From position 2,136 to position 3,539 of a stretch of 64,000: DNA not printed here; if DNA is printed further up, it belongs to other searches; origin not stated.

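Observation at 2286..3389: GlcF/HdrD-like partner subunit with Fe-S cysteines systematically replaced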

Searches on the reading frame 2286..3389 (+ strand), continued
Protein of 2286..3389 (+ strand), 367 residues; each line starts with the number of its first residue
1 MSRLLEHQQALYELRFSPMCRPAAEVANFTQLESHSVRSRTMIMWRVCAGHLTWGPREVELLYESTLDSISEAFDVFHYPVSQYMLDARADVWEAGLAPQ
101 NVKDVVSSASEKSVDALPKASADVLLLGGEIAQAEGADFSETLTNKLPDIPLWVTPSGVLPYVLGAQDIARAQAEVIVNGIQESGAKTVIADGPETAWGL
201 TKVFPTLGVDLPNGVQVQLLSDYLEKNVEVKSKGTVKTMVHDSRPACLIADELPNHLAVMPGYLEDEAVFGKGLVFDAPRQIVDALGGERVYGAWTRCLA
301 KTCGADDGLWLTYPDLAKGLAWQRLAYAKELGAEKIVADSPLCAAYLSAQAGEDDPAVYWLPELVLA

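Call 23: search_protein_families(library=pfam, proteins=[P0172, P0179, P0181, P0263, P0186, P0196, P0167, P0200, P0168, P0175], max_evalue=0.01)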
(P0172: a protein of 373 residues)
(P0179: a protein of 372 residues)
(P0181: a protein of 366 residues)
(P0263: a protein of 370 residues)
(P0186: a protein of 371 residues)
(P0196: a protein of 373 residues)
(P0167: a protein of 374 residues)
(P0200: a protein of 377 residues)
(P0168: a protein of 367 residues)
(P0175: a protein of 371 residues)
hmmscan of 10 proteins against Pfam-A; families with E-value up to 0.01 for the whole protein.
P0172 (373 aa): 2 families
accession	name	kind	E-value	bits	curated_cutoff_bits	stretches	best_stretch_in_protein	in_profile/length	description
PF02754.22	CCG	-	8.7e-33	112.7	20.6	2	138-221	1-85/85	Cysteine-rich domain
PF13183.11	Fer4_8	-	0.00011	23.1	27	1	12-75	3-64/68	4Fe-4S dicluster domain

P0179 (372 aa): 2 families
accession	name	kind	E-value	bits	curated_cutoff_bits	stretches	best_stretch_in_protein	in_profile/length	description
PF02754.22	CCG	-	7.5e-30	103.3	20.6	2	262-349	1-84/85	Cysteine-rich domain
PF13183.11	Fer4_8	-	8.3e-05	23.5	27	1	11-74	3-64/68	4Fe-4S dicluster domain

P0181 (366 aa): 3 families
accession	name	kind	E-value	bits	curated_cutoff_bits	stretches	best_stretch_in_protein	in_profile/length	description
PF02754.22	CCG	-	2.5e-30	104.9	20.6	2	258-345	1-84/85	Cysteine-rich domain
PF13534.11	Fer4_17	-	0.00037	21.4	22.2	1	13-76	2-58/61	4Fe-4S dicluster domain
PF13183.11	Fer4_8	-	0.00039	21.4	27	1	10-74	2-64/68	4Fe-4S dicluster domain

P0263 (370 aa): 4 families
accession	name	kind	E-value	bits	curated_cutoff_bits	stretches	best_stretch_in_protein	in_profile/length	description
PF02754.22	CCG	-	9.8e-24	83.7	20.6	2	141-223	1-85/85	Cysteine-rich domain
PF13183.11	Fer4_8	-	3.3e-07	31.2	27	1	11-77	3-67/68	4Fe-4S dicluster domain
PF13534.11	Fer4_17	-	2e-06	28.7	22.2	1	12-77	1-59/61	4Fe-4S dicluster domain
PF12838.12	Fer4_7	-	0.0088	16.9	27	1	12-77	1-51/52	4Fe-4S dicluster domain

P0186 (371 aa): 4 families
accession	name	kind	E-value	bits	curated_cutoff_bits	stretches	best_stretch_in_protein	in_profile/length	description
PF02754.22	CCG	-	1.3e-06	28.9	20.6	1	262-348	2-84/85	Cysteine-rich domain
PF13183.11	Fer4_8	-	5.9e-06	27.2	27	1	15-79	2-64/68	4Fe-4S dicluster domain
PF12838.12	Fer4_7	-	0.0002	22.2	27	0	11-31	31-51/52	4Fe-4S dicluster domain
PF13534.11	Fer4_17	-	0.00022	22.2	22.2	1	18-79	2-56/61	4Fe-4S dicluster domain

P0196 (373 aa): 4 families
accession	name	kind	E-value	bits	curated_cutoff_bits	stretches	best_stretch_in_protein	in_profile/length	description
PF02754.22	CCG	-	1.2e-13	51.4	20.6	2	270-345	9-79/85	Cysteine-rich domain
PF12804.13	NTP_transf_3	-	0.001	19.7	27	0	101-197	55-144/160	MobA-like NTP transferase domain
PF13183.11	Fer4_8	-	0.0027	18.6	27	1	10-77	2-67/68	4Fe-4S dicluster domain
PF13534.11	Fer4_17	-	0.0065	17.4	22.2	1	12-76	1-58/61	4Fe-4S dicluster domain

P0167 (374 aa): 2 families
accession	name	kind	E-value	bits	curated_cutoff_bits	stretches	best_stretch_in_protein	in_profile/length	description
PF02754.22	CCG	-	2e-33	114.8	20.6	2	265-351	1-83/85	Cysteine-rich domain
PF13183.11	Fer4_8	-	0.002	19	27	1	16-71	8-61/68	4Fe-4S dicluster domain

P0200 (377 aa): 1 family
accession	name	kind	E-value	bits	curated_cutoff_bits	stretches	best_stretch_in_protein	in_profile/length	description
PF02754.22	CCG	-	9.8e-26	90.1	20.6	2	261-348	1-84/85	Cysteine-rich domain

P0168 (367 aa): 4 families
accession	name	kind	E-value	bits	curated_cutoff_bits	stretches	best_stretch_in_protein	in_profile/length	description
PF02754.22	CCG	-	2.8e-10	40.6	20.6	1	249-334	2-84/85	Cysteine-rich domain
PF13183.11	Fer4_8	-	2.2e-05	25.3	27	1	14-70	8-62/68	4Fe-4S dicluster domain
PF13534.11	Fer4_17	-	0.00091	20.2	22.2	1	14-70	5-54/61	4Fe-4S dicluster domain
PF12838.12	Fer4_7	-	0.0078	17.1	27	0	14-70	5-46/52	4Fe-4S dicluster domain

P0175 (371 aa): 1 family
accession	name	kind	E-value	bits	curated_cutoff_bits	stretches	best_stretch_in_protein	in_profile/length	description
PF02754.22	CCG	-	4.2e-07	30.4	20.6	1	260-341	1-79/85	Cysteine-rich domain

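Call 25: find_related_loci(query=A1, collection=genome_contigs, flank=6000)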
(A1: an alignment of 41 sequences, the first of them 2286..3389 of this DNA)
Query A1 (367 aa) in genome_contigs; peptide patterns used: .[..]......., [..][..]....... (x = any residue, [..] = any of these).
49 stretches matched a pattern; 31 encode a relative of the query (tblastn E <= 1e-3); 30 distinct loci.
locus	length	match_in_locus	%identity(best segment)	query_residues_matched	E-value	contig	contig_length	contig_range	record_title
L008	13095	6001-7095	77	1-365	0e+0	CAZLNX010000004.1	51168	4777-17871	MAG TPA_asm: uncultured Anaerolineales bacterium isolate SRP077602_co5_33 genome assembly, contig: NODE_3149_length_5116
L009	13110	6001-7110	58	1-365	2e-136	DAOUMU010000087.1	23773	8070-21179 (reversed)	MAG TPA_asm: Anaerolineae bacterium isolate W92_265 k127_422105, whole genome shotgun sequence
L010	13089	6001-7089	59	1-361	2e-135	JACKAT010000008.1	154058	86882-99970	MAG: Anaerolineales bacterium isolate HK-STAS-CHLO-2 HK-STAS-CHLO-2_8, whole genome shotgun sequence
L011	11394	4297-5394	57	1-365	2e-135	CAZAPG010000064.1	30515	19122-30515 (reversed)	MAG TPA_asm: uncultured Caldilineaceae bacterium isolate binchicken_co350_69 genome assembly, contig: NODE_2076_length_3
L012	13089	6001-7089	58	1-366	2e-135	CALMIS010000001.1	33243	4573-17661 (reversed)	MAG TPA_asm: uncultured Chloroflexi bacterium isolate SRR2107183_bin.79_CONCOCT_v1.1_MAG genome assembly, contig: ERZ794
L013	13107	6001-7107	55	1-365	6e-135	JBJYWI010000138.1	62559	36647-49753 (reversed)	MAG: Anaerolineales bacterium isolate J5_7_160517rDrA_8 J5_7_160517rDrA_8_000000000138, whole genome shotgun sequence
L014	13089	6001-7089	59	1-361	3e-132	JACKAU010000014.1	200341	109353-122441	MAG: Anaerolineales bacterium isolate HK-STAS-CHLO-3 HK-STAS-CHLO-3_14, whole genome shotgun sequence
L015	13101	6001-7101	54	1-363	6e-130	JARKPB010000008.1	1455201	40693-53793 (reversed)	MAG: Anaerolineaceae bacterium isolate D159_maxbin.014_sub k141_46047, whole genome shotgun sequence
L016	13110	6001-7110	57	1-365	2e-129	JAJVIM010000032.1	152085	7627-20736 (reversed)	MAG: Anaerolineae bacterium isolate Bin_81R c_000000000514, whole genome shotgun sequence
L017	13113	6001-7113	53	1-366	8e-128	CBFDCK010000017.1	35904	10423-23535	MAG TPA_asm: uncultured bacterium isolate SRR26215680_binner13_Refined_1 genome assembly, contig: ERZ25073474.579, whole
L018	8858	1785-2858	55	1-353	3e-126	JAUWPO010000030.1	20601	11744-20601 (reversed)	MAG: Chloroflexota bacterium isolate CSMAG_2478 CSMAG_2478_k141_28619_length_20601_cov_71.7098, whole genome shotgun seq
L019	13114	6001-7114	54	1-365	5e-112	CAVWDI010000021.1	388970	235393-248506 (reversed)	MAG: uncultured Chloroflexia bacterium isolate MFD03804.bin.2.42 genome assembly, contig: contig_4327, whole genome shot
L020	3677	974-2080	50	1-365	5e-107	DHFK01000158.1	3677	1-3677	MAG TPA_asm: Anaerolineales bacterium UBA4826 UBA4826_contig_1811, whole genome shotgun sequence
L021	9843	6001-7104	47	4-366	3e-103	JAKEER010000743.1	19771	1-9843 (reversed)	MAG: Acidobacteria bacterium isolate PMV_1.51 PMV_1.51.k101_1327258, whole genome shotgun sequence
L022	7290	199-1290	49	4-365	3e-103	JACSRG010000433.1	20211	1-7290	MAG: Anaerolinea sp. isolate CH1 contig-70_2975, whole genome shotgun sequence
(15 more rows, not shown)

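Call 30: search_protein_families(library=ncbifam, proteins=[L001:5040-6560:+, L001:9126-10130:+, L001:4696-5037:+, L004:9109-11202:+, L006:9212-10120:+], max_evalue=0.00001)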
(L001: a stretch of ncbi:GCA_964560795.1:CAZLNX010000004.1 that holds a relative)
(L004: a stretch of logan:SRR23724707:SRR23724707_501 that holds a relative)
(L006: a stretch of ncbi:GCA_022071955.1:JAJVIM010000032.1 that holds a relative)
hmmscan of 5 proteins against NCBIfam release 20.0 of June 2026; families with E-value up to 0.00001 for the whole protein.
L001:5040-6560:+ (506 aa): 12 families
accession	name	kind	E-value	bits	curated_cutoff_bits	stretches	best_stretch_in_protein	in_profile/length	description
TIGR01312.1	XylB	equivalog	1.4e-101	340.4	380.25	1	9-479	4-478/481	xylulokinase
TIGR01314.1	gntK_FGGY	equivalog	4.6e-65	220.1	648.55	1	5-494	2-503/505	gluconokinase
NF011601.0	PRK15027.1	equivalog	9.2e-62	209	912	1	6-477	3-472/484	xylulokinase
NF008187.0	PRK10939.1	equivalog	2.2e-45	155.3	528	1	4-483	5-502/521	autoinducer-2 kinase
TIGR01311.1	glycerol_kin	equivalog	1.1e-44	152.6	590.35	1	4-463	2-473/496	glycerol kinase GlpK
NF000756.0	PRK00047.1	subfamily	1.2e-44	152.5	498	1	4-468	6-479/502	glycerol kinase GlpK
TIGR02628.1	fuculo_kin_coli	equivalog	1.8e-28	99.7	470.9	1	6-446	4-448/465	L-fuculokinase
NF003154.0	PRK04123.1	equivalog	3.1e-28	98.8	428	2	315-483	365-536/554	ribulokinase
TIGR01315.1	5C_CHO_kinase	subfamily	8e-27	94.1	408.7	2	5-256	2-271/541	FGGY family pentulose kinase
TIGR01234.1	L-ribulokinase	equivalog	5.3e-18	65.1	583.25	2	320-481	363-527/536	ribulokinase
TIGR02627.1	rhamnulo_kin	equivalog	1.5e-11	43.6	527.95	1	72-249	72-240/454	rhamnulokinase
NF007925.0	PRK10640.1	equivalog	6.9e-10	37.9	639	1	68-248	74-245/489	rhamnulokinase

L001:9126-10130:+ (334 aa): 21 families
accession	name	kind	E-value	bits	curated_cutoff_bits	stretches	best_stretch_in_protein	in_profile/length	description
NF007375.0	PRK09880.1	equivalog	5.9e-66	222.6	469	1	25-311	28-325/344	L-idonate 5-dehydrogenase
NF003808.0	PRK05396.1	equivalog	7.6e-56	189.4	380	1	1-328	1-338/341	L-threonine 3-dehydrogenase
NF041097.1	keto_inos_dh_IolM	equivalog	1.1e-53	182.3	450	1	11-324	39-385/389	scyllo-inosose 3-dehydrogenase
NF007489.0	PRK10083.1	equivalog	1.8e-53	181.7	376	1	1-329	1-336/339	Zn-dependent oxidoreductase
TIGR00692.1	tdh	equivalog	4e-51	174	458.35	1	16-316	15-328/340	L-threonine 3-dehydrogenase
NF007642.0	PRK10309.1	equivalog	1.1e-43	149.8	550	1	1-328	1-344/347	galactitol-1-phosphate 5-dehydrogenase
NF006940.0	PRK09422.1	equivalog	5.3e-43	147.3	344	1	1-327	1-333/338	alcohol dehydrogenase AdhP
NF010344.0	PRK13771.1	subfamily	4.6e-40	137.6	349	1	1-326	1-330/334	putative alcohol dehydrogenase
TIGR03366.1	HpnZ_proposed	hypoth_equivalog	3.7e-39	134.8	328.1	1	20-306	1-312/315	putative phosphonate catabolism associated alcohol dehydrogenase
TIGR03201.1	dearomat_had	equivalog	3.1e-37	128.5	338.65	1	12-327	11-346/349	6-hydroxycyclohex-1-ene-1-carbonyl-CoA dehydrogenase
NF041172.1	AcrlCoa_red_Thmprot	equivalog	1.6e-31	109.5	500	1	1-323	1-328/334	acryloyl-CoA reductase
NF047908.1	AldhRedAhr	equivalog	3.3e-27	95.3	470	1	16-297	20-306/335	NADPH-dependent aldehyde reductase Ahr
TIGR02818.1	adh_III_F_hyde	equivalog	8.2e-24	84.3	543.95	2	22-105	24-107/368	S-(hydroxymethyl)glutathione dehydrogenase/class III alcohol dehydrogenase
TIGR02819.1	fdhA_non_GSH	equivalog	2.2e-23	82.5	636.95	1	29-234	41-270/397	formaldehyde dehydrogenase, glutathione-independent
TIGR02824.1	quinone_pig3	subfamily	5.4e-23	81.5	296.8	2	113-329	90-324/325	putative NAD(P)H quinone oxidoreductase, PIG3 family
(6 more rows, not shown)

L001:4696-5037:+ (113 aa): 0 families

L004:9109-11202:+ (697 aa): 1 family
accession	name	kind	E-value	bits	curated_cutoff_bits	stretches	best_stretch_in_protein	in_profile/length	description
NF049900.1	ApionLctnaseApnL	equivalog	1.6e-84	284.6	750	1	31-608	5-590/595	D-apionate lactonase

L006:9212-10120:+ (302 aa): 6 families
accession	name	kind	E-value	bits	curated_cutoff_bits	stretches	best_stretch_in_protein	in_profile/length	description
NF041099.2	keto_glucon_epim_IolO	equivalog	2.6e-38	131.9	300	1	16-236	25-247/269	5-keto-L-gluconate epimerase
NF051856.1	PsicseEpim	equivalog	5.9e-32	111.6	300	1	18-234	22-244/287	D-psicose 3-epimerase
TIGR03234.1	OH-pyruv-isom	equivalog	9.8e-16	57.8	353.45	1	22-241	24-245/254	hydroxypyruvate isomerase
NF007360.0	PRK09856.1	equivalog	6.6e-13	48.8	305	1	13-243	14-256/276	fructoselysine 3-epimerase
NF043033.1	OxoTetrIsom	equivalog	3.8e-08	33.4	325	1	22-235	25-237/251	2-oxo-tetronate isomerase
NF007444.0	PRK09997.1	equivalog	2.6e-07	30.4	465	1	20-236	23-242/258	hydroxypyruvate isomerase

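Call 42: find_related_loci(query=A4, collection=genome_contigs, flank=5000)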
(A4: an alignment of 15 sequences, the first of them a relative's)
Query A4 (378 aa) in genome_contigs; peptide patterns used: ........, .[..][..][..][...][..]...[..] (x = any residue, [..] = any of these).
58 stretches matched a pattern; 39 encode a relative of the query (tblastn E <= 1e-3); 39 distinct loci.
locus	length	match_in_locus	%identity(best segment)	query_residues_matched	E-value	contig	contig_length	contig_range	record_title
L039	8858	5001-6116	53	1-372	2e-117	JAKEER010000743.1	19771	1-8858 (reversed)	MAG: Acidobacteria bacterium isolate PMV_1.51 PMV_1.51.k101_1327258, whole genome shotgun sequence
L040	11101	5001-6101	56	7-372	2e-117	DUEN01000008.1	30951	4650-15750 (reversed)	MAG TPA_asm: Caldilineae bacterium isolate J4 Contig8, whole genome shotgun sequence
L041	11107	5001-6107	47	6-375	3e-113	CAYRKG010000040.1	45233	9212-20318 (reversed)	MAG TPA_asm: uncultured Spirochaetota bacterium isolate SRP323688_co1_269 genome assembly, contig: NODE_1516_length_4523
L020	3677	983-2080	53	7-372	3e-112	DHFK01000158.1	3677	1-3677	MAG TPA_asm: Anaerolineales bacterium UBA4826 UBA4826_contig_1811, whole genome shotgun sequence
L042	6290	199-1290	52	7-372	5e-104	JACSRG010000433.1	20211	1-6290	MAG: Anaerolinea sp. isolate CH1 contig-70_2975, whole genome shotgun sequence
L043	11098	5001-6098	49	7-371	3e-102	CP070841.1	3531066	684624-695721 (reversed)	MAG: Spirochaetota bacterium isolate bin100 chromosome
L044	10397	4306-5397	50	7-373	4e-102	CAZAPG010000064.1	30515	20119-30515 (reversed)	MAG TPA_asm: uncultured Caldilineaceae bacterium isolate binchicken_co350_69 genome assembly, contig: NODE_2076_length_3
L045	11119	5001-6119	46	7-377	3e-103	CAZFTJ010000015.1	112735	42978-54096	MAG TPA_asm: uncultured Spirochaetota bacterium isolate binchicken_co178_263 genome assembly, contig: NODE_337_length_11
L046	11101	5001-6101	49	7-372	7e-100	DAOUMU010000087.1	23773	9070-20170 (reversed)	MAG TPA_asm: Anaerolineae bacterium isolate W92_265 k127_422105, whole genome shotgun sequence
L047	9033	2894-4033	49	7-372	1e-99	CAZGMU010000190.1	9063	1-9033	MAG TPA_asm: uncultured Planctomycetaceae bacterium isolate binchicken_co179_88 genome assembly, contig: NODE_13792_leng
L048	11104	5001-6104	44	6-373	5e-96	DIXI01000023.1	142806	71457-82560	MAG TPA_asm: Sphaerochaeta sp. UBA6084 UBA6084_contig_2210, whole genome shotgun sequence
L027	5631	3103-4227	46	1-373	3e-96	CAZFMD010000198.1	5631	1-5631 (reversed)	MAG TPA_asm: uncultured Spirochaetaceae bacterium isolate binchicken_co334_238 genome assembly, contig: NODE_28862_lengt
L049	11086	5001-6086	48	7-372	6e-96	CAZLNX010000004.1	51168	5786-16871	MAG TPA_asm: uncultured Anaerolineales bacterium isolate SRP077602_co5_33 genome assembly, contig: NODE_3149_length_5116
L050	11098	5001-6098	45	7-372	2e-95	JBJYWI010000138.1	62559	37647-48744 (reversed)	MAG: Anaerolineales bacterium isolate J5_7_160517rDrA_8 J5_7_160517rDrA_8_000000000138, whole genome shotgun sequence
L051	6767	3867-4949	46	7-372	1e-92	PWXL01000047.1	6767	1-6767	MAG: Candidatus Atribacteria bacterium isolate CSSed11_91 CS-Sed11-C22956, whole genome shotgun sequence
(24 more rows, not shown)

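Call 44: search_solved_structures(query=A3, max_evalue=0.01)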
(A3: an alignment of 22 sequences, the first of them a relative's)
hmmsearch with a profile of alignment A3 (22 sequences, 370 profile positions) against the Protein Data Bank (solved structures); distinct sequences matched with E-value up to 0.01: 14.
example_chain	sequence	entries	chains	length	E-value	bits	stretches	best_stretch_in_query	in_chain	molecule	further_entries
9ojn_A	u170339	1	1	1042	3.4e-58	200.5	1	59-368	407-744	Iron-sulfur-binding reductase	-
8rvv_B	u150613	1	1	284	5.7e-22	81.3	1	136-365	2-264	H(2):CoB-CoM heterodisulfide,ferredoxin reductase subunit B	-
8rvu_b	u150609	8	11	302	7.3e-22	81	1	136-365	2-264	H(2):CoB-CoM heterodisulfide,ferredoxin reductase subunit B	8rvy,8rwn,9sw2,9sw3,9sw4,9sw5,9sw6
9sfi_C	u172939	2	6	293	1e-18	70.6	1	137-351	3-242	H(2)/formate:CoB-CoM heterodisulfide,ferredoxin reductase subunit B2 | Heterodisulfide reductase subunit B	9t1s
5odc_B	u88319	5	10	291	6.2e-18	68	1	137-351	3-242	Heterodisulfide reductase, subunit B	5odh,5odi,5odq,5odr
7bkb_B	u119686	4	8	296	4.3e-13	52.1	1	137-353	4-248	CoB--CoM heterodisulfide reductase subunit B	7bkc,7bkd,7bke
5odc_C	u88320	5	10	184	1.5e-06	30.6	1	7-121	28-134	Heterodisulfide reductase, subunit C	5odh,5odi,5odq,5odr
8rvv_C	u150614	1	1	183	1.8e-06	30.3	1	8-112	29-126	H(2):CoB-CoM heterodisulfide,ferredoxin reductase subunit C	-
8rvu_c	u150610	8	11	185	1.9e-06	30.3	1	8-112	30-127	H(2):CoB-CoM heterodisulfide,ferredoxin reductase subunit C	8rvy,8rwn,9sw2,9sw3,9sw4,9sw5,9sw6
9sfi_E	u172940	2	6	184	7.9e-06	28.2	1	6-118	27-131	H(2)/formate:CoB-CoM heterodisulfide,ferredoxin reductase subunit C2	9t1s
8rja_F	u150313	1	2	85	8.1e-05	24.9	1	10-78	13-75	NAD(P)H-quinone oxidoreductase subunit I, chloroplastic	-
7bkb_C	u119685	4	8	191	8.4e-05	24.8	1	7-124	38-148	CoB--CoM heterodisulfide reductase subunit C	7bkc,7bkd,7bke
9c0q_A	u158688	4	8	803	0.00012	24.3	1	46-89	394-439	Acetyl-CoA decarbonylase/synthase complex subunit alpha 2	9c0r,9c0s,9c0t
3cf4_A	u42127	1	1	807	0.0046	19.1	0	52-86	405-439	Acetyl-CoA decarboxylase/synthase alpha subunit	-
